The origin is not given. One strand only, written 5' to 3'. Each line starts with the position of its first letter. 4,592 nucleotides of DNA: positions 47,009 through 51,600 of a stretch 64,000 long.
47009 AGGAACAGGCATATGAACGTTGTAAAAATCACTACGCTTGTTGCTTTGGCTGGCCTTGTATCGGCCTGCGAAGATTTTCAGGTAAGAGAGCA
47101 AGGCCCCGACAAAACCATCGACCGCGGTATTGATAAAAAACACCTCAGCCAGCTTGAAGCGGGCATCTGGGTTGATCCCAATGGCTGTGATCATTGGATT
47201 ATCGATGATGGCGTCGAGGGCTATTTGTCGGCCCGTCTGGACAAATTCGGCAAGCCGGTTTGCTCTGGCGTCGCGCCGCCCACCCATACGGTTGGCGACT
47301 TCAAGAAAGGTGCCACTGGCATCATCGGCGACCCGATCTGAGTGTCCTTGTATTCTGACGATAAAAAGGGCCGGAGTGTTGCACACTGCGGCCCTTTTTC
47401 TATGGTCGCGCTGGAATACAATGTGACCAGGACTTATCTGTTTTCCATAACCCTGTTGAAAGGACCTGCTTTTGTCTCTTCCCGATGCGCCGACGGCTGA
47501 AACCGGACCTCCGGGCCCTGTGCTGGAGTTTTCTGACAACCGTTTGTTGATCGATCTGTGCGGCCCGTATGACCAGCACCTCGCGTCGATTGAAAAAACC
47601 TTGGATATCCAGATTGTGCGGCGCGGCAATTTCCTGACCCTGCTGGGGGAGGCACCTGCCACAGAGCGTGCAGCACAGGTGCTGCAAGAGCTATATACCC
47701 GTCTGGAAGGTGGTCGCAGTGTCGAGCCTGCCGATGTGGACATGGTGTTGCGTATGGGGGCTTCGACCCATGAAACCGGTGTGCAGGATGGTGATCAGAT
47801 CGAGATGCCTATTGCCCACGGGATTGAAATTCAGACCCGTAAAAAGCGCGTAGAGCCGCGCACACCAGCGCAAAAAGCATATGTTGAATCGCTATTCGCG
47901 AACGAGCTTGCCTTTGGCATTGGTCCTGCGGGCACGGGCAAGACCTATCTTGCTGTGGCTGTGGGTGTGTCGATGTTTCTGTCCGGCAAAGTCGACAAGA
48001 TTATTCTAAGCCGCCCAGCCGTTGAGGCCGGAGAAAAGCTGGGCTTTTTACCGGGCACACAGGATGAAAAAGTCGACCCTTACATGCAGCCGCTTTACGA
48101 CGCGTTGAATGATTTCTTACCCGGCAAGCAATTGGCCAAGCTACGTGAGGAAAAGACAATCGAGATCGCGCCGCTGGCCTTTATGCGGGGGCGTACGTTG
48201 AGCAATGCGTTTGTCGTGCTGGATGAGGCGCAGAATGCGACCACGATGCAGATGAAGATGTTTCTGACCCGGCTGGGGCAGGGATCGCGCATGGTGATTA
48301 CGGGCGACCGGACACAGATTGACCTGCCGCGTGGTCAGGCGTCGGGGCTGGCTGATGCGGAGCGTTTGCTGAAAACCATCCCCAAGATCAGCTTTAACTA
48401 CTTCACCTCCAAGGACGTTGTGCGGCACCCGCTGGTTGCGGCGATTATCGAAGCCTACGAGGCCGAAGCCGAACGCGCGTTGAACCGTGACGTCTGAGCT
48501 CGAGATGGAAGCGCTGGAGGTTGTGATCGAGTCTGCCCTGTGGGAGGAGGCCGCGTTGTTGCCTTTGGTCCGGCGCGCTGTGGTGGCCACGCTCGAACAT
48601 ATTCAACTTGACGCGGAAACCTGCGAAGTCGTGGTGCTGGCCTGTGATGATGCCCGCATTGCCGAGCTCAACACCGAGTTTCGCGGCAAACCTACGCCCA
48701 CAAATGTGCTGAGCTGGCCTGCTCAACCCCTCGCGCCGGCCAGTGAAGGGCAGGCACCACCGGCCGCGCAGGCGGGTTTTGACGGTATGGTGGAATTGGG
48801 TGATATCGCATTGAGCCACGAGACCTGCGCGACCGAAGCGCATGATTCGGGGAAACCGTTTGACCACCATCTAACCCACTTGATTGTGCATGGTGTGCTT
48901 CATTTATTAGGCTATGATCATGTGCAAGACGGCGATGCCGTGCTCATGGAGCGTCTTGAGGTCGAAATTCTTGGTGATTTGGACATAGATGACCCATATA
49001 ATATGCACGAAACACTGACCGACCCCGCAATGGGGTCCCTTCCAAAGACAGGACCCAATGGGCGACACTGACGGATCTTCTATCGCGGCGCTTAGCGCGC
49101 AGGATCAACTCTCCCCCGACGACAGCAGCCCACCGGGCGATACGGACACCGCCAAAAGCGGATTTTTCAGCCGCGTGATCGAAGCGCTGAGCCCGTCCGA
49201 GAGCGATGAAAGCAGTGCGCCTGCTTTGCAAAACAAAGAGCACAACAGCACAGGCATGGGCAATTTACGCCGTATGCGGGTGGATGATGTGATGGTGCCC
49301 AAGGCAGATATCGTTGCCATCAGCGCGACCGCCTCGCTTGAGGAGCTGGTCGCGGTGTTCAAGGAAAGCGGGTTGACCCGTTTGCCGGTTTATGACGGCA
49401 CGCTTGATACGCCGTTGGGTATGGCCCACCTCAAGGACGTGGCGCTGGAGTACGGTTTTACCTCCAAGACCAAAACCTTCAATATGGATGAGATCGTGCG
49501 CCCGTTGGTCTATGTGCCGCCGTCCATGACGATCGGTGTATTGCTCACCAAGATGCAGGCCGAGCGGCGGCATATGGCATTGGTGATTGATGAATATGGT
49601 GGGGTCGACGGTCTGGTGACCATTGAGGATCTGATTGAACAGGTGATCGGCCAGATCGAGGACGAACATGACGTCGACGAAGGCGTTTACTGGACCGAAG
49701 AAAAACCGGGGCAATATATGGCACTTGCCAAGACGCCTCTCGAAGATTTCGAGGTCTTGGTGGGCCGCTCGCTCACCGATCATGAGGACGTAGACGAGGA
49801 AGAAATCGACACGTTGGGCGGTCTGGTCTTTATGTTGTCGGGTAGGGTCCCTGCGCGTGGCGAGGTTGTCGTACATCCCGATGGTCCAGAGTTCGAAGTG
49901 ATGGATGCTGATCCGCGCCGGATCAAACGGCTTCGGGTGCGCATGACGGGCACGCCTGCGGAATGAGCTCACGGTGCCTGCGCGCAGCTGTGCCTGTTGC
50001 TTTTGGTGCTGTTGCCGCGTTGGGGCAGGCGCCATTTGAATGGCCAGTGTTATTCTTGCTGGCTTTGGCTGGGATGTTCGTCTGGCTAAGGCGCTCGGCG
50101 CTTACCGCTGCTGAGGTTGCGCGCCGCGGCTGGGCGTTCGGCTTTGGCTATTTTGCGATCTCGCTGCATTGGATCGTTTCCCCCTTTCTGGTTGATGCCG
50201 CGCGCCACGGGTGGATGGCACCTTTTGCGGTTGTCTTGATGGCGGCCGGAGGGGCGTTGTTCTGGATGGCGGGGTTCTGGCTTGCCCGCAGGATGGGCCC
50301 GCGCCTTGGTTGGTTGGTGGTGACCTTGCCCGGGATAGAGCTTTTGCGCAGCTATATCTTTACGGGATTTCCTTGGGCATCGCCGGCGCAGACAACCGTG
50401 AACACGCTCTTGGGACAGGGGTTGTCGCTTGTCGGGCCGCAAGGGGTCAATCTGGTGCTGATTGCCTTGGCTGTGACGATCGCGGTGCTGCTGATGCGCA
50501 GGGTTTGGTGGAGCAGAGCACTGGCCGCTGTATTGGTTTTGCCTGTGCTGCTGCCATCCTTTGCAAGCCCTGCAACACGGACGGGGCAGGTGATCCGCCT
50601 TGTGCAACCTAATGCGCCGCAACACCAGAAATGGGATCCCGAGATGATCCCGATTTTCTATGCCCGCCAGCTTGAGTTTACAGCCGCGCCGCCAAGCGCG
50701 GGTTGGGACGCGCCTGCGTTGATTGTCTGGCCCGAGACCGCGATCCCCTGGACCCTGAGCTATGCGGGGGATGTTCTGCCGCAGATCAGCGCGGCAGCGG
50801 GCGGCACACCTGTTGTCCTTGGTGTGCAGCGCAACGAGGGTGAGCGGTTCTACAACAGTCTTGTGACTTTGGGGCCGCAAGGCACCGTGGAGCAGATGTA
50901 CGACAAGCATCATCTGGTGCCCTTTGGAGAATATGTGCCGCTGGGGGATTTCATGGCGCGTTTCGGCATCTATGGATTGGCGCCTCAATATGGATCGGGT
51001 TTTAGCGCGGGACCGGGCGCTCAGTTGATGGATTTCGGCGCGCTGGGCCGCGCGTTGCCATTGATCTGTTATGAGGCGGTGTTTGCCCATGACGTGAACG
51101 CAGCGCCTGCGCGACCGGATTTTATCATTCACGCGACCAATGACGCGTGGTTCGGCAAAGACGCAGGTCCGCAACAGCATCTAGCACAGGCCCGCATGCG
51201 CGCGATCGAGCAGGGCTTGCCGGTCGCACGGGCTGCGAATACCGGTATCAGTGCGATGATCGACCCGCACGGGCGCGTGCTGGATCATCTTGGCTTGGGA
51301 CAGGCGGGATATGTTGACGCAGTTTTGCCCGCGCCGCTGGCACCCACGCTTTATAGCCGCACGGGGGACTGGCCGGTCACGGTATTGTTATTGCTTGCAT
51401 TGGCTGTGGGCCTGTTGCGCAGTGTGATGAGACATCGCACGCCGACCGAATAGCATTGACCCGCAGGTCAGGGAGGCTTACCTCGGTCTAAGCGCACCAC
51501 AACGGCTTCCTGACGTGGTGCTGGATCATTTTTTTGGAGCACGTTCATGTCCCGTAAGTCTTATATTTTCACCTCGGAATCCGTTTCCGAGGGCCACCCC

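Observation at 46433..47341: OmpA protein and adjacent lipoprotein share a duplicated 32-aa two-cysteine module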

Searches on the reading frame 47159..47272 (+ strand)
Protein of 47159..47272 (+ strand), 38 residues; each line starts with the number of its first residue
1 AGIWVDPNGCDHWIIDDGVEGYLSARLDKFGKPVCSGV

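Call 14: search_protein_families(library=pfam, alignment_id=A1, max_evalue=10)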
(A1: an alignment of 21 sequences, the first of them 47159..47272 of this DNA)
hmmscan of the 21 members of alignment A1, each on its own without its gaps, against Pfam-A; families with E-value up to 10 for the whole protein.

A. member 1, window:47159-47272:+ (38 aa): 1 family
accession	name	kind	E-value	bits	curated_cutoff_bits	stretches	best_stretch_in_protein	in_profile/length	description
PF20037.4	DUF6440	-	0.064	13.5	26.5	1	3-36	19-53/53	Family of unknown function (DUF6440)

B. families by the number of members that match (of 21 scanned): 2 families
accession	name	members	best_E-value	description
PF20037.4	DUF6440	7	0.0026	Family of unknown function (DUF6440)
PF12254.13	DNA_pol_alpha_N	5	0.04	DNA polymerase alpha subunit p180 N terminal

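Call 15: search_solved_structures(query=A1, max_evalue=10, show_alignments=3)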
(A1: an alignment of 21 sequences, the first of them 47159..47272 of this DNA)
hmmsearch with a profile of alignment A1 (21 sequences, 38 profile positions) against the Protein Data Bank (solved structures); distinct sequences matched with E-value up to 10: 8.
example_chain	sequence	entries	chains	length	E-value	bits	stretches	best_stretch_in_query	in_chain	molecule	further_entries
6tji_A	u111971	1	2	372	0.00041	23.3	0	5-13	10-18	Cake10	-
6tjh_A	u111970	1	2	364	0.0021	21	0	5-13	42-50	Cake9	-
7awy_A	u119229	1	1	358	0.0032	20.5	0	5-13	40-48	Scone-R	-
6tjg_A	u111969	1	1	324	0.0066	19.5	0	5-13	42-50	Cake8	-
7awz_A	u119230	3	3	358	0.009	19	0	5-13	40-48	Scone-E | SconeE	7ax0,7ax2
6tjf_A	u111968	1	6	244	0.092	15.8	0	5-13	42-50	Cake6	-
3hxj_A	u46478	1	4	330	0.15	15.1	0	5-16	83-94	Pyrrolo-quinoline quinone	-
6tje_A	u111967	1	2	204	0.43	13.7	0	5-13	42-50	Cake5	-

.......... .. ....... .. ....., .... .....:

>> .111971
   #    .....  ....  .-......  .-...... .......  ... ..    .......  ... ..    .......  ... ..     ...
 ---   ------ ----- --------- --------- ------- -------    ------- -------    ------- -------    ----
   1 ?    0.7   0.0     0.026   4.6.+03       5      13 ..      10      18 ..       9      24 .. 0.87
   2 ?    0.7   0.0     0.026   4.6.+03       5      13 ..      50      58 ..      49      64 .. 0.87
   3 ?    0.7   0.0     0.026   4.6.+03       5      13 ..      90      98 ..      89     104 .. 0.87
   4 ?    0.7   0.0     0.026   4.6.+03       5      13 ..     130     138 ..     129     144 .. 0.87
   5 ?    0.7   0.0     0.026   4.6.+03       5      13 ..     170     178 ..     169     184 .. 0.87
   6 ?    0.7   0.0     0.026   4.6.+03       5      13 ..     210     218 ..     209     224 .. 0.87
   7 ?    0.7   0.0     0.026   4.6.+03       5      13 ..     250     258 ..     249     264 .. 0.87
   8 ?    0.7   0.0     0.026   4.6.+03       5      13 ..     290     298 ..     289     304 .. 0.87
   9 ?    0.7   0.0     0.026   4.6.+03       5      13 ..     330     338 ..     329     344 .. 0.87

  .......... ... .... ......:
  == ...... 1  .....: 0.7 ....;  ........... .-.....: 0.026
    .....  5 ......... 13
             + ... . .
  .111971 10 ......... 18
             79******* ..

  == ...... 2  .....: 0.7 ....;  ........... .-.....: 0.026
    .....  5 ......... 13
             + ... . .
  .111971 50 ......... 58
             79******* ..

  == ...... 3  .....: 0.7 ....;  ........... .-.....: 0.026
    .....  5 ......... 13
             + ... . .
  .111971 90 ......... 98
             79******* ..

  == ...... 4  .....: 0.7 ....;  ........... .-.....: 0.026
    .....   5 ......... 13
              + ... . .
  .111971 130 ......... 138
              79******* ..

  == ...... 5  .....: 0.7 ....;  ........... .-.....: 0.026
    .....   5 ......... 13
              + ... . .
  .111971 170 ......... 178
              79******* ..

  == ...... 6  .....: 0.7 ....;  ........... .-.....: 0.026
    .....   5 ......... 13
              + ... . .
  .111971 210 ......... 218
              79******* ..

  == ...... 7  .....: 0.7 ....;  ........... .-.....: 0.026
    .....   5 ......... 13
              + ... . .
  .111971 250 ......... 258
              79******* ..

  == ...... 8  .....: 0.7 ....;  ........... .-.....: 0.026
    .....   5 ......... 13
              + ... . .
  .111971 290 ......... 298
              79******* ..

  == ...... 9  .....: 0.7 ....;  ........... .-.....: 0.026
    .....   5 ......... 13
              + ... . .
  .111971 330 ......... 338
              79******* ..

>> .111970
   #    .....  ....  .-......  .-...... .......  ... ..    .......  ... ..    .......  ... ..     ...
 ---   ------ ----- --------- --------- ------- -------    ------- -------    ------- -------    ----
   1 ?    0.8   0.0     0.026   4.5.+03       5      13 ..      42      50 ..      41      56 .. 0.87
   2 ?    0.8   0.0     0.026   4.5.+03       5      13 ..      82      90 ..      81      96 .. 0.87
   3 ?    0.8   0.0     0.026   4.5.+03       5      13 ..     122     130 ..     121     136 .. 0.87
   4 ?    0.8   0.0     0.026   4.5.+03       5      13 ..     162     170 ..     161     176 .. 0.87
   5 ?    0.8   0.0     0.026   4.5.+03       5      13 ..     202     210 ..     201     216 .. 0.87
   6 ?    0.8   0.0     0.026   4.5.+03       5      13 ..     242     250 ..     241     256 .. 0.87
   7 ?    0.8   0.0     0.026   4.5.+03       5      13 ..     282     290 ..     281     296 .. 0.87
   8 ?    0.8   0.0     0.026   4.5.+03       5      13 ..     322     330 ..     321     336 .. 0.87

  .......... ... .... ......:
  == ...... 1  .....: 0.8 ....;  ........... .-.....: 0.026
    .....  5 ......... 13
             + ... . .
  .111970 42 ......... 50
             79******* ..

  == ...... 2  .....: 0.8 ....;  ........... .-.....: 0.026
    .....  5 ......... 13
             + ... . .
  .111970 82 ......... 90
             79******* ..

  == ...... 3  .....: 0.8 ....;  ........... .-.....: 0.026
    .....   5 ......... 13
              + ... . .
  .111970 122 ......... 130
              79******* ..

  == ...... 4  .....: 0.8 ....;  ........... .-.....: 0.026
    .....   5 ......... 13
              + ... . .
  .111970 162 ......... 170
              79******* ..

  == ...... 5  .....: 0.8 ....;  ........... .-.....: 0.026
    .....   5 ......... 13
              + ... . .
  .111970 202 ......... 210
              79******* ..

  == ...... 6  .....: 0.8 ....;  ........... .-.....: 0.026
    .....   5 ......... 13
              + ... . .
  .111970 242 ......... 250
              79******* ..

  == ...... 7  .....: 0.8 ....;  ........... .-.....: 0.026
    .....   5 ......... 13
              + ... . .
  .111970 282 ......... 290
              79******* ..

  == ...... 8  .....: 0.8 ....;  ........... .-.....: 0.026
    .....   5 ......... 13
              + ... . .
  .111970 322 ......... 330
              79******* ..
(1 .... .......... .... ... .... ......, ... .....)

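Call 20: search_protein_representatives(alignment_id=A1)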
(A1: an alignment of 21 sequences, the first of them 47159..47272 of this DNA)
Query: 21 sequences, 38 profile positions. Proteins with E-value up to 0.001 (for the whole library): 253; up to 1e-10: 154; up to 1e-30: 5. The best 150 are listed.
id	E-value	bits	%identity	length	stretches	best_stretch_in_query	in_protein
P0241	1.3e-36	140.1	-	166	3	2-37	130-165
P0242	1.5e-34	133.6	-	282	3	2-37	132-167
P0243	3.1e-34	132.6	-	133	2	1-36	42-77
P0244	2.1e-32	126.7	-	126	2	1-37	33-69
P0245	1.4e-31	124.1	-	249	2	2-37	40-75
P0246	4.1e-30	119.4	-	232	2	1-37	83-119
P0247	1.7e-28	114.2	-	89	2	1-36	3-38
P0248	1.0e-27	111.7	-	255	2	1-37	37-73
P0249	5.6e-21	90.1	-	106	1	1-37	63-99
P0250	1.0e-20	89.3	-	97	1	1-37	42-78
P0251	1.4e-20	88.8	-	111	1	1-37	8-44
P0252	1.6e-20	88.7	-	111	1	1-37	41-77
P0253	1.9e-20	88.4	-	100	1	1-37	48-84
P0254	2.3e-20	88.2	-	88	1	1-37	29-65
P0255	2.9e-20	87.8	-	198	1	1-37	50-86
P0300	5.0e-17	77.5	-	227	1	2-37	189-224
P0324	1.6e-15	72.7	-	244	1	1-36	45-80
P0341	6.9e-15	70.6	-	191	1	2-37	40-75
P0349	2.1e-14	69.1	-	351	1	1-37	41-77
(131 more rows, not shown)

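Call 23: list_cluster_members(proteins=[P0241, P0242, P0243, P0244, P0245, P0246, P0324, P0349, P0255, P0300])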
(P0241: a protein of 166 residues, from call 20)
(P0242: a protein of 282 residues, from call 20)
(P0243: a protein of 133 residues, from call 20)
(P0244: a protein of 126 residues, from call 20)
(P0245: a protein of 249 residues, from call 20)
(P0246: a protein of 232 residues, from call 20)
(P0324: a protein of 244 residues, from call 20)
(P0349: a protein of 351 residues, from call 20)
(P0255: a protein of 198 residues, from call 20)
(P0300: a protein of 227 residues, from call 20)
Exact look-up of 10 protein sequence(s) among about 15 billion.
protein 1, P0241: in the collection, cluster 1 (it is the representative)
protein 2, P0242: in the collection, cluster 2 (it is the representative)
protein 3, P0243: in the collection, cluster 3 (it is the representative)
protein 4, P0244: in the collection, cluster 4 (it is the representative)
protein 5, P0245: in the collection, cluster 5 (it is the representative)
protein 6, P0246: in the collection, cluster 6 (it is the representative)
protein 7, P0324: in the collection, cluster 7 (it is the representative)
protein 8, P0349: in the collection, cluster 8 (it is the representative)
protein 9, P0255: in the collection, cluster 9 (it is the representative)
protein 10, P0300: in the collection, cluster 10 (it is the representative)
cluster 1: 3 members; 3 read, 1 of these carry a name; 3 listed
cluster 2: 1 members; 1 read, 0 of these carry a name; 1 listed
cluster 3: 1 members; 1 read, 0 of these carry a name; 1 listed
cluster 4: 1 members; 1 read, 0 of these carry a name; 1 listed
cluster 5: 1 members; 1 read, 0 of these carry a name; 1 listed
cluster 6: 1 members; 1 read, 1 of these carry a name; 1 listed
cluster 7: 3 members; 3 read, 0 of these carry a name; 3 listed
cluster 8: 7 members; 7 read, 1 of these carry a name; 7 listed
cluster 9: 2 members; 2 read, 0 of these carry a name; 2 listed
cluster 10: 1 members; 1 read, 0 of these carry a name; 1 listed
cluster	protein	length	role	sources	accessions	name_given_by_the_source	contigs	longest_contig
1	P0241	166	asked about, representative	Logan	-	-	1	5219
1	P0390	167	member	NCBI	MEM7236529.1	MAG: hypothetical protein AAF501_01705 [Pseudomonadota bacterium]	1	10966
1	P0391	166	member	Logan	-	-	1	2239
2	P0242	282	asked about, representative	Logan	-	-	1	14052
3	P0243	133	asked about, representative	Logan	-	-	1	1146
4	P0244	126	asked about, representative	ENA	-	-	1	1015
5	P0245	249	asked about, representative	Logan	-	-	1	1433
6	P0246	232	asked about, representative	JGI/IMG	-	outer membrane protein OmpA-like peptidoglycan-associated protein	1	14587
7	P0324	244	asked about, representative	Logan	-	-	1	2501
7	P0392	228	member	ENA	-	-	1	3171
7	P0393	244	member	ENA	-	-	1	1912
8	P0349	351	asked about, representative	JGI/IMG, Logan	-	outer membrane protein OmpA-like peptidoglycan-associated protein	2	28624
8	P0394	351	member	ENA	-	-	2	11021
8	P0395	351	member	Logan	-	-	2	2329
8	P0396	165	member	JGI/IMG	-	-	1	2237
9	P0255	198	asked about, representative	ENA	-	-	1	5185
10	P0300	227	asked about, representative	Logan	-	-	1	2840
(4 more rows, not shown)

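Call 26: find_encoding_contigs(protein=P0242, flank=5000, max_places=2)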
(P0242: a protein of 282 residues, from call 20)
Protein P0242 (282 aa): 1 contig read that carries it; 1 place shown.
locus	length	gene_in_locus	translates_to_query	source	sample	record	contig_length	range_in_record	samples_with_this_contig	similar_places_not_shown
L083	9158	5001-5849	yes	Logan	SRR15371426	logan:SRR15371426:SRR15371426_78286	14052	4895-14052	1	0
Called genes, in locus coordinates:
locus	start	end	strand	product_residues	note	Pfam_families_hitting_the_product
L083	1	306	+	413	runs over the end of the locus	-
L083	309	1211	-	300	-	-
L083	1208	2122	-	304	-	PF08352:oligo_HPY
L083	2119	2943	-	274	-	-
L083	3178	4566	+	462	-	PF11376:DUF3179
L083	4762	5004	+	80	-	-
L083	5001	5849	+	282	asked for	PF00691:OmpA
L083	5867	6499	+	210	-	PF01810:LysE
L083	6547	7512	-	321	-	PF01471:PG_binding_1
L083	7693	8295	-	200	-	PF05494:MlaC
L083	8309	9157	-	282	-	?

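Call 67: find_encoding_contigs(protein=P0341, flank=3000, max_places=2)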
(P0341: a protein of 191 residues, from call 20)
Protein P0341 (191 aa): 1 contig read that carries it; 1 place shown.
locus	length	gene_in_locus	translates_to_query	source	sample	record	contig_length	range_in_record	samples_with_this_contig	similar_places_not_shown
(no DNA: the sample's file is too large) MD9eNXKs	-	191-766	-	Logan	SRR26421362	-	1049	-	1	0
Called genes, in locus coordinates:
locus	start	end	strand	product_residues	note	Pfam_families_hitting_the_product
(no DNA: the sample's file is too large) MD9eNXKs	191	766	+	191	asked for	PF00691:OmpA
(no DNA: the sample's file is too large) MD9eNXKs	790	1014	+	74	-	-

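Call 68: find_encoding_contigs(protein=P0324, flank=3000, max_places=2)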
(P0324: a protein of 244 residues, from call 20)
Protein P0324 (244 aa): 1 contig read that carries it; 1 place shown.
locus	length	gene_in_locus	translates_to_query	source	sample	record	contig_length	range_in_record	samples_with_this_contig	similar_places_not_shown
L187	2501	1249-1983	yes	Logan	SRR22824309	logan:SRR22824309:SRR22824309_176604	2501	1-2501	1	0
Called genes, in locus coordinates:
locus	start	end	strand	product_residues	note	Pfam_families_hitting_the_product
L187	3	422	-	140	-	?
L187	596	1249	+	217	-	PF00691:OmpA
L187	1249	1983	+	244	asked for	PF00691:OmpA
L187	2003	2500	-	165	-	?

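Call 70: find_encoding_contigs(protein=P0246, flank=2500, max_places=2)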
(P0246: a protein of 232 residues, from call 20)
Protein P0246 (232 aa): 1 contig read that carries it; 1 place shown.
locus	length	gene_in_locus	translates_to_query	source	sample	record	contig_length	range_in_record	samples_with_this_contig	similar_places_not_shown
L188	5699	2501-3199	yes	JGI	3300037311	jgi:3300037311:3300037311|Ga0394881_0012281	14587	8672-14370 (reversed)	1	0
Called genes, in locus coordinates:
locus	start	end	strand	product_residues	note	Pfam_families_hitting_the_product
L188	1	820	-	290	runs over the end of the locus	-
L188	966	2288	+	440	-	PF00919:UPF0004, PF04055:Radical_SAM, PF01938:TRAM (weak)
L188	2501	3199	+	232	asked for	PF00691:OmpA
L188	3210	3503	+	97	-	-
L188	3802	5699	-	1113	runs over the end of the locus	PF25596:CPSase_L_D1, PF02786:CPSase_L_D2, PF02787:CPSase_L_D3, PF25596:CPSase_L_D1, PF02655:ATP-grasp_3, PF02786:CPSase_L_D2, PF02222:ATP-grasp, PF02142:MGS, +2 more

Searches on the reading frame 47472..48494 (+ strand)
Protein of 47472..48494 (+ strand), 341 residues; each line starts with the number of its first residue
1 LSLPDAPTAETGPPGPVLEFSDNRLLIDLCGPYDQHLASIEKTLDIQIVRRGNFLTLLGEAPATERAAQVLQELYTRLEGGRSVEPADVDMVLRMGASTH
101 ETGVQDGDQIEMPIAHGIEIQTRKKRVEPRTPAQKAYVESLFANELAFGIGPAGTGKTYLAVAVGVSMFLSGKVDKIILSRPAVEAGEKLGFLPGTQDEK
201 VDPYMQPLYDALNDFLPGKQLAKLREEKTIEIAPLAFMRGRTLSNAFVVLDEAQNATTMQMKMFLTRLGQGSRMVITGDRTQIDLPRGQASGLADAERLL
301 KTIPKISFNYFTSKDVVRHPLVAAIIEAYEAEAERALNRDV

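Call 75: search_protein_families(library=pfam, proteins=[window:47472-48494:+], max_evalue=0.00001)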
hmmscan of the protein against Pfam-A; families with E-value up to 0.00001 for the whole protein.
window:47472-48494:+ (341 aa): 3 families
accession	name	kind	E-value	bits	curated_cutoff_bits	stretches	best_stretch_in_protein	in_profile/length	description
PF02562.22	PhoH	-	2.8e-91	305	27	1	127-330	2-205/205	PhoH-like protein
PF13604.12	AAA_30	-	8.7e-09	35.8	27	1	132-283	4-128/191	AAA domain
PF13245.12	AAA_19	-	2e-07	31.7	25.1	1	134-283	1-129/134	AAA domain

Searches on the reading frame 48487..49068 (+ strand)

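Call 75: search_protein_families(library=pfam, proteins=[window:48487-49068:+], max_evalue=0.00001)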
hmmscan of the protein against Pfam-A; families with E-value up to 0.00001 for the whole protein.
window:48487-49068:+ (194 aa): 1 family
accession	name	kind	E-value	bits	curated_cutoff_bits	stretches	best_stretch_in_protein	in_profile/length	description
PF02130.23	YbeY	-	1.2e-31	109.7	25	1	27-163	10-127/129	Endoribonuclease YbeY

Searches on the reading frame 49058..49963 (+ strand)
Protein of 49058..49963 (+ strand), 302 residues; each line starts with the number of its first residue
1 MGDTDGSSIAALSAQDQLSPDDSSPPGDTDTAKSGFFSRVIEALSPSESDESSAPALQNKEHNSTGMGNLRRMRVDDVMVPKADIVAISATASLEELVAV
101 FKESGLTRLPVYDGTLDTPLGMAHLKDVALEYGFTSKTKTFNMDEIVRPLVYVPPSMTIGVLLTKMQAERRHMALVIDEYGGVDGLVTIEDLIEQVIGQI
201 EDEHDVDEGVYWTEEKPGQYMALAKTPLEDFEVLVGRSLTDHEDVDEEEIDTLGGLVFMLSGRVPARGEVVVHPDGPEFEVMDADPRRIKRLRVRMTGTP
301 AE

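Call 75: search_protein_families(library=pfam, proteins=[window:49058-49963:+], max_evalue=0.00001)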
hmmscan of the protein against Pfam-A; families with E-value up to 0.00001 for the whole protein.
window:49058-49963:+ (302 aa): 2 families
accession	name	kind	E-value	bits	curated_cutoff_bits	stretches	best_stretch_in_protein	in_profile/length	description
PF00571.33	CBS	-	1.5e-15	57.7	24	1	147-196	6-55/57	CBS domain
PF03471.22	CorC_HlyC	-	1.6e-14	54.1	27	1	215-296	3-79/81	Transporter associated domain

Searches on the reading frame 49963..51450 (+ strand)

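Call 75: search_protein_families(library=pfam, proteins=[window:49963-51450:+], max_evalue=0.00001)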
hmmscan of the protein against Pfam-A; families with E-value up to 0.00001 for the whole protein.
window:49963-51450:+ (496 aa): 2 families
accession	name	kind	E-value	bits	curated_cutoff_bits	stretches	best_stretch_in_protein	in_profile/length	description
PF00795.27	CN_hydrolase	-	3.5e-25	89.2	23.2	1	252-452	34-243/256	Carbon-nitrogen hydrolase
PF20154.4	LNT_N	-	1.3e-23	84.4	27.1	1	15-171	2-158/159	Apolipoprotein N-acyltransferase N-terminal domain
